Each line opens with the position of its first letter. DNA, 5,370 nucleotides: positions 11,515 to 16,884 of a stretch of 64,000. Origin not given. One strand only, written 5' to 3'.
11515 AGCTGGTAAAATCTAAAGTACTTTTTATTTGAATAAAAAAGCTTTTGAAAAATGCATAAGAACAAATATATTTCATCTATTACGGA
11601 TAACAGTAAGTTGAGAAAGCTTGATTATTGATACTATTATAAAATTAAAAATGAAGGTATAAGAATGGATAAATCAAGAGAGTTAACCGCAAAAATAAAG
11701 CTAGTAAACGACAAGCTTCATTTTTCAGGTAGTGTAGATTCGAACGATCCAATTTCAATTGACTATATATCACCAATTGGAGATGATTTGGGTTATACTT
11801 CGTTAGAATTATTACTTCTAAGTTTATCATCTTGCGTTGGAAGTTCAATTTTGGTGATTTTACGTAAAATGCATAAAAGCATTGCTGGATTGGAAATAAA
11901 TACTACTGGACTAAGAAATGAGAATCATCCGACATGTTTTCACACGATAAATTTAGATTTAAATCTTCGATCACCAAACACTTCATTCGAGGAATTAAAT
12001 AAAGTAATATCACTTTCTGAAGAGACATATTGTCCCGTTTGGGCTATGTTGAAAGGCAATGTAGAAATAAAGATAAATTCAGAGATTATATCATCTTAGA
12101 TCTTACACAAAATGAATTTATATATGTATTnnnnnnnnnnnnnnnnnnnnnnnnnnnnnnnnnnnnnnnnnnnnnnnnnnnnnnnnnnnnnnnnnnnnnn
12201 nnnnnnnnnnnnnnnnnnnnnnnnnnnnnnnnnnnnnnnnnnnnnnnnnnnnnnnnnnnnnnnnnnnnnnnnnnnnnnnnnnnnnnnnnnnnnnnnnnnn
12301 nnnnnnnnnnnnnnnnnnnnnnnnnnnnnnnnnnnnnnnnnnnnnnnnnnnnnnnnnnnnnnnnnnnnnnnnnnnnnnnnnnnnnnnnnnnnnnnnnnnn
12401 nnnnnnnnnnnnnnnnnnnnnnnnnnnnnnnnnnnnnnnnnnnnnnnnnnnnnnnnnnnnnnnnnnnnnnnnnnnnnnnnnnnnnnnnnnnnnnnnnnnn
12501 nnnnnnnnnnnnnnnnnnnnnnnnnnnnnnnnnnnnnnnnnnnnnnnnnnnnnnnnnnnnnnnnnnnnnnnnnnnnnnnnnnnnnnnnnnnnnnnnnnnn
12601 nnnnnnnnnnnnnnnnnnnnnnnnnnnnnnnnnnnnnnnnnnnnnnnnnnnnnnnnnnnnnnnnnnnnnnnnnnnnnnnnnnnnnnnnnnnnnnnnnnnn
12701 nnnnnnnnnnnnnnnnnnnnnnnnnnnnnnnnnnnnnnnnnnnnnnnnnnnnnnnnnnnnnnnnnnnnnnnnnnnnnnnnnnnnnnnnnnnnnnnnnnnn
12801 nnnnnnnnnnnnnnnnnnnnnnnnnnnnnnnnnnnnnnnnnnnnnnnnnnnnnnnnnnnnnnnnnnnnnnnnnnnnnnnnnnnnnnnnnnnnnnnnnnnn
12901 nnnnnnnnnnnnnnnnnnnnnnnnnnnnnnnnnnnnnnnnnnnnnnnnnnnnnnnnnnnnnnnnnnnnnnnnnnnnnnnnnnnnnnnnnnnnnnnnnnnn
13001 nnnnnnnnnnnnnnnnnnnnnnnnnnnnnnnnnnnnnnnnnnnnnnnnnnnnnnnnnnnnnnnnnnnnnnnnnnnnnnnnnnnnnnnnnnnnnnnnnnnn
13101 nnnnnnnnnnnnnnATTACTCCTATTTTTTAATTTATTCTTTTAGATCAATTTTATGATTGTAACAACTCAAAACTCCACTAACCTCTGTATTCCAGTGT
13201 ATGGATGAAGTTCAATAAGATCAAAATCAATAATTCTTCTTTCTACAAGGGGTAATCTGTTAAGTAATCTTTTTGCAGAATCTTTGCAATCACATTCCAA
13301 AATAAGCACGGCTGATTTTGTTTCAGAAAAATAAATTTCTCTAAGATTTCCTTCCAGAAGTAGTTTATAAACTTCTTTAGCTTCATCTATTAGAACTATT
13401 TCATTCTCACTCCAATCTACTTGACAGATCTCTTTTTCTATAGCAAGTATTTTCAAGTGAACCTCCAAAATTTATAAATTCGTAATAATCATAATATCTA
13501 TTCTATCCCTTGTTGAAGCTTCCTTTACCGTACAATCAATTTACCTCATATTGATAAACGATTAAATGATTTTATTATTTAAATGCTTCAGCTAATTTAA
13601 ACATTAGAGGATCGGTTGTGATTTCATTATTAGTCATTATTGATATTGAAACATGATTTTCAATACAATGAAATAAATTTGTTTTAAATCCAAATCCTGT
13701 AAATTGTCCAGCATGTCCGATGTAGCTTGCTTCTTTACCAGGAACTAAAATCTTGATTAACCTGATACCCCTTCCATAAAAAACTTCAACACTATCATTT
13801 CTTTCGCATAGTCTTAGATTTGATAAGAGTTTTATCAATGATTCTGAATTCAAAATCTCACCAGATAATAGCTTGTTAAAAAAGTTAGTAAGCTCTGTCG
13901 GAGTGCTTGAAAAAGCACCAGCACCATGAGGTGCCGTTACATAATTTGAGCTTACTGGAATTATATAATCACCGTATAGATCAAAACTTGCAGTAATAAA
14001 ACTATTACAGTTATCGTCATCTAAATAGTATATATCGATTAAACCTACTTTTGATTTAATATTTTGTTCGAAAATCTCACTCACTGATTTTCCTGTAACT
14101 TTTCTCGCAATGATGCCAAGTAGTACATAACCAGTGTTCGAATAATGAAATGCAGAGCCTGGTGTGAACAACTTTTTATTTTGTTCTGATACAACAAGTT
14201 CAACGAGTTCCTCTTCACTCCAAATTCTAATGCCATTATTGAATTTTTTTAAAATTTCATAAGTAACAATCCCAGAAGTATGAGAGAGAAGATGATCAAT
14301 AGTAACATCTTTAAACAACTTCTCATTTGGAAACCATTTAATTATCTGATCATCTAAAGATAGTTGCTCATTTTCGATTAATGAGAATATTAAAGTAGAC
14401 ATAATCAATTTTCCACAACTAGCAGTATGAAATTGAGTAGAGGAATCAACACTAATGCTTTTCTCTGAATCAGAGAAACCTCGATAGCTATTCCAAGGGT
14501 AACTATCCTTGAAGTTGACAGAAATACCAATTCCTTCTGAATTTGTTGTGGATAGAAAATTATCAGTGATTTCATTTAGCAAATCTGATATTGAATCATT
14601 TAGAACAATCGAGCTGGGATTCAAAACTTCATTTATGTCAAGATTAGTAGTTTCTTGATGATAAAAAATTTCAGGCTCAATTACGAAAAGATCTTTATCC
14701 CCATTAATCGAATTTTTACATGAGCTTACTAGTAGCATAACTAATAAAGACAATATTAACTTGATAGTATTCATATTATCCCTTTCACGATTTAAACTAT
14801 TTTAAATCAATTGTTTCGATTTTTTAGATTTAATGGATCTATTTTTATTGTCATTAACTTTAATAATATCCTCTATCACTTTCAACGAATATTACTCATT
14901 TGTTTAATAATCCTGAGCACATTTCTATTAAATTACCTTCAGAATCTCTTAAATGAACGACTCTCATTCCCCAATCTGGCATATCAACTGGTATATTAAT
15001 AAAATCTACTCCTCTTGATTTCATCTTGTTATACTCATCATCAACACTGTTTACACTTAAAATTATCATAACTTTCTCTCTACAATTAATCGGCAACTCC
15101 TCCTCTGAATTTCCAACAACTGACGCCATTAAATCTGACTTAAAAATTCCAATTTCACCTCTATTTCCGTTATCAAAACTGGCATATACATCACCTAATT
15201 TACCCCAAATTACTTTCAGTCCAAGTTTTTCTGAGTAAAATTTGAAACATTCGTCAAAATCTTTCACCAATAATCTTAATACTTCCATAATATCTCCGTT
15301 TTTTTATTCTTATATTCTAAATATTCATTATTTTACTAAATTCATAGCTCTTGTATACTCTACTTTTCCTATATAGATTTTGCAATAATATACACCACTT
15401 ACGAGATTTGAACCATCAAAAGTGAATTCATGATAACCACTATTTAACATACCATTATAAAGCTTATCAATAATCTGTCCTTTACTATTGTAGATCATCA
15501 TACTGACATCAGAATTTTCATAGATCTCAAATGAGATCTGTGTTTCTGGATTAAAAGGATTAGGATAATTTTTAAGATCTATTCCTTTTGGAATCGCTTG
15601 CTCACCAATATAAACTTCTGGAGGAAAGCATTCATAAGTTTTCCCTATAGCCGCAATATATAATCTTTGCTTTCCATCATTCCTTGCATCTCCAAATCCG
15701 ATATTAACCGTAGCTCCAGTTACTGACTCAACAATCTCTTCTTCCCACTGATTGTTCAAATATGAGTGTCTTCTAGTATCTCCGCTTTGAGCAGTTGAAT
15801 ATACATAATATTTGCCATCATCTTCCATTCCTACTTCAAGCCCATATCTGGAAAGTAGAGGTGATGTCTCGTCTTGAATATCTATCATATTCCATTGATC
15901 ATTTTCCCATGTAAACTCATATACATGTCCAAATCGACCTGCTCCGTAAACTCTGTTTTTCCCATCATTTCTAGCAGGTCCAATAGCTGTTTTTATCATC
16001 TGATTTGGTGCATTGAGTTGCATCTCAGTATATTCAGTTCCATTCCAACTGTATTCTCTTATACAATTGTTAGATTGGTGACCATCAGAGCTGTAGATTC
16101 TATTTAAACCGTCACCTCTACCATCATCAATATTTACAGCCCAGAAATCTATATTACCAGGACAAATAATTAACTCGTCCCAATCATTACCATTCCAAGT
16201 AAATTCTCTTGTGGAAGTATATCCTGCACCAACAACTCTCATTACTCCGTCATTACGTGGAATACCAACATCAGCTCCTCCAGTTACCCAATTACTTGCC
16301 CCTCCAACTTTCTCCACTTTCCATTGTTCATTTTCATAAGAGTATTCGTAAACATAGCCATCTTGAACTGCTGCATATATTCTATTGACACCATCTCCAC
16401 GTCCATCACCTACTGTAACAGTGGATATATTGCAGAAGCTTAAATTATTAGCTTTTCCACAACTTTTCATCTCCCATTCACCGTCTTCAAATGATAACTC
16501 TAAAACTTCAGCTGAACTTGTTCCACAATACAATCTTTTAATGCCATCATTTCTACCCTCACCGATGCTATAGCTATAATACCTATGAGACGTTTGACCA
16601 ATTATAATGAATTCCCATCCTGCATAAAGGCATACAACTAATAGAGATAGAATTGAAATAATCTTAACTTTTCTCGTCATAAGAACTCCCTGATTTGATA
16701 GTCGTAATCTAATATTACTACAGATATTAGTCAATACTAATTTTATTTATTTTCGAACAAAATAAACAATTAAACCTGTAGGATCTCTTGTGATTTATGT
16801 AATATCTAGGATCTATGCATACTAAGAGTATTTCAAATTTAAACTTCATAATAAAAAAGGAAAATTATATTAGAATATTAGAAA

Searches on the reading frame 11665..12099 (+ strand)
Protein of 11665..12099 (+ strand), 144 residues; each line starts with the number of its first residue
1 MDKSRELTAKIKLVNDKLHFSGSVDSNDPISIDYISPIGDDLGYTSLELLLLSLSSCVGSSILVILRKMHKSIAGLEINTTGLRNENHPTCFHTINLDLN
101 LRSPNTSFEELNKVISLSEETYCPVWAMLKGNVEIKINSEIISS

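Call 16: search_protein_families(library=ncbifam, proteins=[window:11665-12099:+], max_evalue=1e-8)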
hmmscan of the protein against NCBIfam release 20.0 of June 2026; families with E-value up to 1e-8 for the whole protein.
window:11665-12099:+ (144 aa): 1 family
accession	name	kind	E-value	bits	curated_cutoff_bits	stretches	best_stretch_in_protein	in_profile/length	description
NF008009.0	PRK10738.1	equivalog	2.5e-12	46.8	138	1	8-142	2-132/134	OsmC family protein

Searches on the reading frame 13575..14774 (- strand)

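Call 13: search_protein_families(library=ncbifam, proteins=[window:13575-14774:-], max_evalue=0.00001)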
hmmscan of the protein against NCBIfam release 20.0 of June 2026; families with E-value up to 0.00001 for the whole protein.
window:13575-14774:- (399 aa): 12 families
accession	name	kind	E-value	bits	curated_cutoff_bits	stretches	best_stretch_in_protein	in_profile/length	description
NF007943.0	PRK10662.1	equivalog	2.4e-16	59.3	266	1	60-316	31-284/380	D-alanyl-D-alanine-carboxypeptidase/endopeptidase AmpH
NF033085.1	bla_class_C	equivalog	8.9e-12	44.5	415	1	61-249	3-184/356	class C beta-lactamase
NF038269.1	lipase_LipE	equivalog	7.3e-09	35.2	750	1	101-245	75-217/407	lipase LipE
NF009622.0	PRK13128.1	equivalog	3e-08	32.6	443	1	99-390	42-321/518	D-aminopeptidase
NF002968.0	PRK03642.1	equivalog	6.6e-08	31.8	385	1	96-246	79-238/432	penicillin binding protein PBP4B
NF050047.1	blaELC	exception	3.3e-07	29.5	840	1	93-250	111-261/434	ELC family class C beta-lactamase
NF000422.6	blaPDC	exception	1.3e-06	27.8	865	1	65-248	37-214/397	PDC family class C beta-lactamase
NF012172.1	FOX-MOX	exception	2.6e-06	26.6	700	1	63-249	30-209/382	FOX/MOX family class C beta-lactamase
NF012102.1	blaDHA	exception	5e-06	25.8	800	0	63-249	28-207/379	DHA family class C beta-lactamase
NF000185.2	BlaEC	exception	6.3e-06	25.4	850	0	59-243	21-194/377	BlaEC family class C beta-lactamase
NF033698.1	blaCSA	exception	8e-06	25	884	0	83-247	45-199/375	CSA family class C beta-lactamase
NF000397.2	blaACC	exception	9.1e-06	24.9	850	0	61-249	29-209/385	ACC family cephalosporin-hydrolyzing class C beta-lactamase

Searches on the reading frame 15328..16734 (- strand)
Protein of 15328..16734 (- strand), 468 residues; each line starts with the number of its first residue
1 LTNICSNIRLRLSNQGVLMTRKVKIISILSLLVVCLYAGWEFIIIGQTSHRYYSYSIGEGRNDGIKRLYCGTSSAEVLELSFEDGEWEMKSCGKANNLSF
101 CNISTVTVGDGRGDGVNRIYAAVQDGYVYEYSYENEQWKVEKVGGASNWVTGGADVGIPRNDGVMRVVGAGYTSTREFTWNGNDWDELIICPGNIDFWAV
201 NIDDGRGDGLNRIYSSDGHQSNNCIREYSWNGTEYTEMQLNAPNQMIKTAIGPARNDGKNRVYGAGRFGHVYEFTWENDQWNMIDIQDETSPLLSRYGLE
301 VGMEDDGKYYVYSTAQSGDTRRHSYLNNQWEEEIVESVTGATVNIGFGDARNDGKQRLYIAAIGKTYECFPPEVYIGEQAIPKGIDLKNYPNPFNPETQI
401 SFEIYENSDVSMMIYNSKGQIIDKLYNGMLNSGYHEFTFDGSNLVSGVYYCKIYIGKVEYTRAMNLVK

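Call 14: search_protein_families(library=ncbifam, proteins=[window:15328-16734:-], max_evalue=0.00001)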
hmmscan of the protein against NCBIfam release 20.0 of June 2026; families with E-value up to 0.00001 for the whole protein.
window:15328-16734:- (468 aa): 2 families
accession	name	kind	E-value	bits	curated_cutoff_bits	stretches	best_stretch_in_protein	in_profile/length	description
NF052323.1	T9SSA_dep_M6i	equivalog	1.8e-09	36.2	600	1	389-468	960-1038/1043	T9SS-dependent M6-like inactivated metalloprotease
TIGR04183.1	Por_Secre_tail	domain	1.3e-07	31.5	23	1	390-462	2-67/72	T9SS type A sorting domain-containing protein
